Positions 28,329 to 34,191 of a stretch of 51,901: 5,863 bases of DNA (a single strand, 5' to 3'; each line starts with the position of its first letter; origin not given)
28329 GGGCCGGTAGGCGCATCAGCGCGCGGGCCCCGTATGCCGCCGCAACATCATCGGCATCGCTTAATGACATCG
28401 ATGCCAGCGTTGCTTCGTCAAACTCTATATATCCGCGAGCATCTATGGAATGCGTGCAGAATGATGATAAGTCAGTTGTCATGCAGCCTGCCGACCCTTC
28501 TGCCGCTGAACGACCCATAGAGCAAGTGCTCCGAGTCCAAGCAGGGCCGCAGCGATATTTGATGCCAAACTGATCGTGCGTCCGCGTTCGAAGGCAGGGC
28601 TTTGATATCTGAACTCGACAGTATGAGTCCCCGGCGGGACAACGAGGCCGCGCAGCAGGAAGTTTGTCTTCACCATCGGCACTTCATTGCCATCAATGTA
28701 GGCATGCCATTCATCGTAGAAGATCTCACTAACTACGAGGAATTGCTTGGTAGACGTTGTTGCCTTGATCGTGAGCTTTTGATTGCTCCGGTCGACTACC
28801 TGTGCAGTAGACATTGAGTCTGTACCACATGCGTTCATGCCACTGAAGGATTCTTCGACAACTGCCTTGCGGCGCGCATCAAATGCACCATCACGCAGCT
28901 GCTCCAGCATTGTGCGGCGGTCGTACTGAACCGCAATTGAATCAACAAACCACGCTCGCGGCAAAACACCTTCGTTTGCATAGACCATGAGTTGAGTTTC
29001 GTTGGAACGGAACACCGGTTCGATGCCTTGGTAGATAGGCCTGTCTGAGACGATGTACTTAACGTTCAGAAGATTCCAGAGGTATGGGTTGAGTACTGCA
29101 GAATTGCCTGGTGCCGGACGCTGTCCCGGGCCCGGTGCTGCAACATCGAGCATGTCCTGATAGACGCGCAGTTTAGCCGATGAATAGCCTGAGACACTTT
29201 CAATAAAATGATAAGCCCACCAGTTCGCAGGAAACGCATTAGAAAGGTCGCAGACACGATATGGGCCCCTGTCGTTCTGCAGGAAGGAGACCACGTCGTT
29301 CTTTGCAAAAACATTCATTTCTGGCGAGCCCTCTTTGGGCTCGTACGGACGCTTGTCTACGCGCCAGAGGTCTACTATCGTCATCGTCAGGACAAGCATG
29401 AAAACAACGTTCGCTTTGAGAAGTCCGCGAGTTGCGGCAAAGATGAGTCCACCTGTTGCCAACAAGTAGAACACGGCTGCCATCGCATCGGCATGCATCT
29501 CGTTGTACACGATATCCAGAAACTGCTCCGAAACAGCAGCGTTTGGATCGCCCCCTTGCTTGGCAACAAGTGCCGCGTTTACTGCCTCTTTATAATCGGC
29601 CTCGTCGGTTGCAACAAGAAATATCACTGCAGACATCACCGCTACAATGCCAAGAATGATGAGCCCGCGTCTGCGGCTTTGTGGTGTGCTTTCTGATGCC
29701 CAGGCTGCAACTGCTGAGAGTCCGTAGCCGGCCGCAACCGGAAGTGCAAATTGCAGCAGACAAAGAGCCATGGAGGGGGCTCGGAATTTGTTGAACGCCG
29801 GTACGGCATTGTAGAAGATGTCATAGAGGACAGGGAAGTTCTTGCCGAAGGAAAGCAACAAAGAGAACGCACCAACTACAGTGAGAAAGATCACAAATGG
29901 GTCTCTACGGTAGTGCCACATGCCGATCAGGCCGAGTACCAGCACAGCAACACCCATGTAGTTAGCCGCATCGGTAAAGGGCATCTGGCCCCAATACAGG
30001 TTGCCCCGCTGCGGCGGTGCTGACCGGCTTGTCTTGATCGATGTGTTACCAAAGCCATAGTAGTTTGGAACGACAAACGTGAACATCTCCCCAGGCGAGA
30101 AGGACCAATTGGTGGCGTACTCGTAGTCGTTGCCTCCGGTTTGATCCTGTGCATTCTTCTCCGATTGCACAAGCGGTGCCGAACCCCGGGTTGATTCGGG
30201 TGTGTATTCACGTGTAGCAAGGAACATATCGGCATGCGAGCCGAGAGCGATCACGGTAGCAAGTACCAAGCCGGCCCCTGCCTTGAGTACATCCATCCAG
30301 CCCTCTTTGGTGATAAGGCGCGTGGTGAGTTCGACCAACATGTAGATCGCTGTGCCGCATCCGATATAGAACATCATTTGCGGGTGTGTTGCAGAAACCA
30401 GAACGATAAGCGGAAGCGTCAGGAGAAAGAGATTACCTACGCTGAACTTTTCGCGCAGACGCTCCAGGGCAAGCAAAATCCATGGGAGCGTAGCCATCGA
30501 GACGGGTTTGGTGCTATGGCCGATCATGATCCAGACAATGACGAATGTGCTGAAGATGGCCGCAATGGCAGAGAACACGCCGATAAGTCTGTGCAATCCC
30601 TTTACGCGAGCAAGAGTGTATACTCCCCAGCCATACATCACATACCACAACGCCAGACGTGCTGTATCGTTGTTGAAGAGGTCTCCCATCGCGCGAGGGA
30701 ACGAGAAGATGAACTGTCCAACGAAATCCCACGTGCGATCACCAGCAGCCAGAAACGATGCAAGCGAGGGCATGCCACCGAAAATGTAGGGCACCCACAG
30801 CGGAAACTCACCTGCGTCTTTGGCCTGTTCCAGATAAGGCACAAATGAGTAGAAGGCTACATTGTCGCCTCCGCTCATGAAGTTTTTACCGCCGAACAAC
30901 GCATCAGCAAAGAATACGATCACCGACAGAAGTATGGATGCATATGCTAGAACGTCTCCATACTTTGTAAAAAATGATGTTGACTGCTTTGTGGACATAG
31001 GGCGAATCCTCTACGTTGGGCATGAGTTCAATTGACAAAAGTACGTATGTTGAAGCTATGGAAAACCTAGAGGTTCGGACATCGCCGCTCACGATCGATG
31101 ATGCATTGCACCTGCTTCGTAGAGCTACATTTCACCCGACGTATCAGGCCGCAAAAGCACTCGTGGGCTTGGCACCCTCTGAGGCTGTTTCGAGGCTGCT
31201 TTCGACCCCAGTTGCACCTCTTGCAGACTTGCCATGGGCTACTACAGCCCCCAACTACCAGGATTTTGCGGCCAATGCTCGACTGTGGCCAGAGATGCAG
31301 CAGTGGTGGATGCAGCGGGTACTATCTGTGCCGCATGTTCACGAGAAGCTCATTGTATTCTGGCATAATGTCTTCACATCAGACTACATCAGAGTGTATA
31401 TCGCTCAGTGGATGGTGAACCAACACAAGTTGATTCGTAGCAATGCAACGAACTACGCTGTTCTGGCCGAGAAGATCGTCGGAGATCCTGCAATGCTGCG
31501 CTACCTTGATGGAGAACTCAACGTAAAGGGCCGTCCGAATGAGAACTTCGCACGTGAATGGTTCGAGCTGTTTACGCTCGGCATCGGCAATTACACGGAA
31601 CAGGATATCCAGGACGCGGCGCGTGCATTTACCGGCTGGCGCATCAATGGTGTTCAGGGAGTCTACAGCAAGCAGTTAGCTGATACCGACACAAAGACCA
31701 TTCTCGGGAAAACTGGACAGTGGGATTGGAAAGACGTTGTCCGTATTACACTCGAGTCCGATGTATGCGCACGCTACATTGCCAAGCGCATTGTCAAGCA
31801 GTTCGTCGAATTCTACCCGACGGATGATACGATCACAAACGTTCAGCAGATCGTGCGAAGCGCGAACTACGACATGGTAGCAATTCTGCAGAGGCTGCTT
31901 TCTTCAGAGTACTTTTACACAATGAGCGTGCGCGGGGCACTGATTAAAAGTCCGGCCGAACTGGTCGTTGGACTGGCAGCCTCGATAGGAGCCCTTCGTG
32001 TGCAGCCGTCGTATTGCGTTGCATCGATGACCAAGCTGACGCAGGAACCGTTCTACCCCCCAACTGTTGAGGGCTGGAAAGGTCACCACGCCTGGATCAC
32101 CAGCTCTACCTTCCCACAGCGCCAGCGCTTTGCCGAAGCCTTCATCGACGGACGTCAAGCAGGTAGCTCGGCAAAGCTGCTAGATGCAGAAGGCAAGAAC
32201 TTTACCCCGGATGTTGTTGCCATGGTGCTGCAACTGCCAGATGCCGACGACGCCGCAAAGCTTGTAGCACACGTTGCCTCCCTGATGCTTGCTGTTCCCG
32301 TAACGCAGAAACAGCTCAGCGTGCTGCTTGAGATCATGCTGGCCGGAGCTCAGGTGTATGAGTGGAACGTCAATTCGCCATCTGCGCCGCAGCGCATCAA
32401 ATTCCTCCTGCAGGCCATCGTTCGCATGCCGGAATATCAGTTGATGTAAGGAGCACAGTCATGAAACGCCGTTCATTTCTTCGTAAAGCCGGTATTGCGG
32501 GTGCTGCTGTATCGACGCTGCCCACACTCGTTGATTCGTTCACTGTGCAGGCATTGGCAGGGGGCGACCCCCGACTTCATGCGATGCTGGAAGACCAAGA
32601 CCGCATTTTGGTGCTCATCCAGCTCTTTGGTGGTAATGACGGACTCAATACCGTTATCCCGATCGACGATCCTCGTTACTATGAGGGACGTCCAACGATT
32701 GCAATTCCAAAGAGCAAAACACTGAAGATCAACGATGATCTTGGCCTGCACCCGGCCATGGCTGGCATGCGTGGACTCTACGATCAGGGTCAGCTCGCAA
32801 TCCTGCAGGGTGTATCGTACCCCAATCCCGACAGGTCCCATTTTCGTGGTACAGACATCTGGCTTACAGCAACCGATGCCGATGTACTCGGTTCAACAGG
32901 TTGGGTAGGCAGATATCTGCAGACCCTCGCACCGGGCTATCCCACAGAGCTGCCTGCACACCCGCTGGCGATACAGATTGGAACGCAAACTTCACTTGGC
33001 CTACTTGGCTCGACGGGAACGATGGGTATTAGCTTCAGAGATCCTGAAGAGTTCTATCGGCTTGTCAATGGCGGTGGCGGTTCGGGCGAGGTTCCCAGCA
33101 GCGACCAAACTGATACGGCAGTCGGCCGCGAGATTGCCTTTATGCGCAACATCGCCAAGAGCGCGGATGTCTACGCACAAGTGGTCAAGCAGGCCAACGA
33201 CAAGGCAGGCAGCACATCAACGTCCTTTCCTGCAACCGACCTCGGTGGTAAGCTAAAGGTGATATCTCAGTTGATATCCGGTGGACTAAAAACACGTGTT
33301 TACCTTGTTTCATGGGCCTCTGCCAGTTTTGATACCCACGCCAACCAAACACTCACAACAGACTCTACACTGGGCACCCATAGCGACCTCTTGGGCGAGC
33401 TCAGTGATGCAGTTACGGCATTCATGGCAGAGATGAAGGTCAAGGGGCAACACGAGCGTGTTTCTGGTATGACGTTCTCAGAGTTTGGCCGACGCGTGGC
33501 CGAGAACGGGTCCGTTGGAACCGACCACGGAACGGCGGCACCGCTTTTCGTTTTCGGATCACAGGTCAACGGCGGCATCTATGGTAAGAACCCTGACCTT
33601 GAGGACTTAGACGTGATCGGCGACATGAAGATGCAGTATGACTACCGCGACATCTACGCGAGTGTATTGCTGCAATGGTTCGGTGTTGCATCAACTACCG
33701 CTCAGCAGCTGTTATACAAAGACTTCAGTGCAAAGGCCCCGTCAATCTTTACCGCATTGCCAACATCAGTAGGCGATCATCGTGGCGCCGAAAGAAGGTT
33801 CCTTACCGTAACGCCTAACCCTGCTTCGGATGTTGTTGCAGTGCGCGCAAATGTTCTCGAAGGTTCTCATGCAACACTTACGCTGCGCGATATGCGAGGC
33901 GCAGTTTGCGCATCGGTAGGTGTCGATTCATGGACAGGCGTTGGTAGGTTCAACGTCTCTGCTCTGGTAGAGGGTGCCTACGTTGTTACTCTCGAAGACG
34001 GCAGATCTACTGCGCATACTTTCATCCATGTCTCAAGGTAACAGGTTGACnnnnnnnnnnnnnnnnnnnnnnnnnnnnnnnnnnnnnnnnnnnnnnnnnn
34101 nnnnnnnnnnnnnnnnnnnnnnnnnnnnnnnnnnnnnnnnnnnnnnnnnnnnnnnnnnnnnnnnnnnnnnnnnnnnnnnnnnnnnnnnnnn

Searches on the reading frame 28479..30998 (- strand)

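Call 9: search_protein_families(library=pfam, proteins=[window:28479-30998:-], max_evalue=0.000001)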
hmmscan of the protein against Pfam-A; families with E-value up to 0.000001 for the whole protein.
window:28479-30998:- (839 aa): 1 family
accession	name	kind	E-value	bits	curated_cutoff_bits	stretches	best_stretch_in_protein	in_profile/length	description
PF09586.16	YfhO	-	1.9e-09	36.9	28.5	0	732-810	756-835/835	Bacterial membrane protein YfhO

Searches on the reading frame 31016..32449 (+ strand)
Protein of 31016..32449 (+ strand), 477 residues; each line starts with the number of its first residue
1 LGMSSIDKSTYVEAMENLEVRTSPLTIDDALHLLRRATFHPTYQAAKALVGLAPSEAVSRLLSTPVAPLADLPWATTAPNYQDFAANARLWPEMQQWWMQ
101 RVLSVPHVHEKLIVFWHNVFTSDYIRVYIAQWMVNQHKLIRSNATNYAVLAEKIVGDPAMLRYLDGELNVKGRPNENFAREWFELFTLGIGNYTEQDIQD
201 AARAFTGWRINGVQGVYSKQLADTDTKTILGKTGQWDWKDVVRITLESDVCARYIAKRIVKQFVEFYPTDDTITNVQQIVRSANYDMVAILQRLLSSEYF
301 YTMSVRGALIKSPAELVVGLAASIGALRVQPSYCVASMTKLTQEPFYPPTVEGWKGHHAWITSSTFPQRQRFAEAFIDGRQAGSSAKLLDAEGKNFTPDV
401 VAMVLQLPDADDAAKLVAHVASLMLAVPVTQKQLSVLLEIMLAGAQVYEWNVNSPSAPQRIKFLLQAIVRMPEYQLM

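Call 67: search_protein_families(library=pfam, proteins=[window:31016-32449:+], max_evalue=0.00001)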
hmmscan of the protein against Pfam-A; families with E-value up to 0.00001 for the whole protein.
window:31016-32449:+ (477 aa): 1 family
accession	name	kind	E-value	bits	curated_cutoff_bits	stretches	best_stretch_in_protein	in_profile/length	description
PF08811.16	DUF1800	-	6.2e-88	296.2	26.1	1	32-476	1-419/419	Protein of unknown function (DUF1800)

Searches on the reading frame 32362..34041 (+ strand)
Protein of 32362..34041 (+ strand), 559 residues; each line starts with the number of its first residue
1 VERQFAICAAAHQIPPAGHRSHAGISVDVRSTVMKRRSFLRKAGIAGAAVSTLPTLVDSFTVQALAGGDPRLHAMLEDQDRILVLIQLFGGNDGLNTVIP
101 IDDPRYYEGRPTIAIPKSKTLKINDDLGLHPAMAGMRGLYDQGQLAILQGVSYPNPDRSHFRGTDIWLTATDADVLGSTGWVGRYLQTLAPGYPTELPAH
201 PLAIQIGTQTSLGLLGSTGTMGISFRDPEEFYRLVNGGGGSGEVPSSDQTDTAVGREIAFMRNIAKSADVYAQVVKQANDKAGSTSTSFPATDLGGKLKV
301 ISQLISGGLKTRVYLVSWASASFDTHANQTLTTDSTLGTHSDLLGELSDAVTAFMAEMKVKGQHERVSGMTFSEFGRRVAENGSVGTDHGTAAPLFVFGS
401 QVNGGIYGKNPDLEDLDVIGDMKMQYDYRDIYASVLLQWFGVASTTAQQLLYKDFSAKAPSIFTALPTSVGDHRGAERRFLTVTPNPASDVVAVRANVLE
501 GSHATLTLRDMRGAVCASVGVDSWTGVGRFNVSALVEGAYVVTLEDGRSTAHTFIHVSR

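Call 10: search_protein_families(library=pfam, proteins=[window:32362-34041:+], max_evalue=0.0001)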
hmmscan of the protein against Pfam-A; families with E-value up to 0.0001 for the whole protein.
window:32362-34041:+ (559 aa): 2 families
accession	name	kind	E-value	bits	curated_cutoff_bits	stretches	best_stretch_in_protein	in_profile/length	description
PF07394.17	DUF1501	-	6.2e-20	72.1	27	1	314-438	245-375/390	Protein of unknown function (DUF1501)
PF18962.6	Por_Secre_tail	-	1.5e-05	25.7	27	1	485-550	3-68/75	Secretion system C-terminal sorting domain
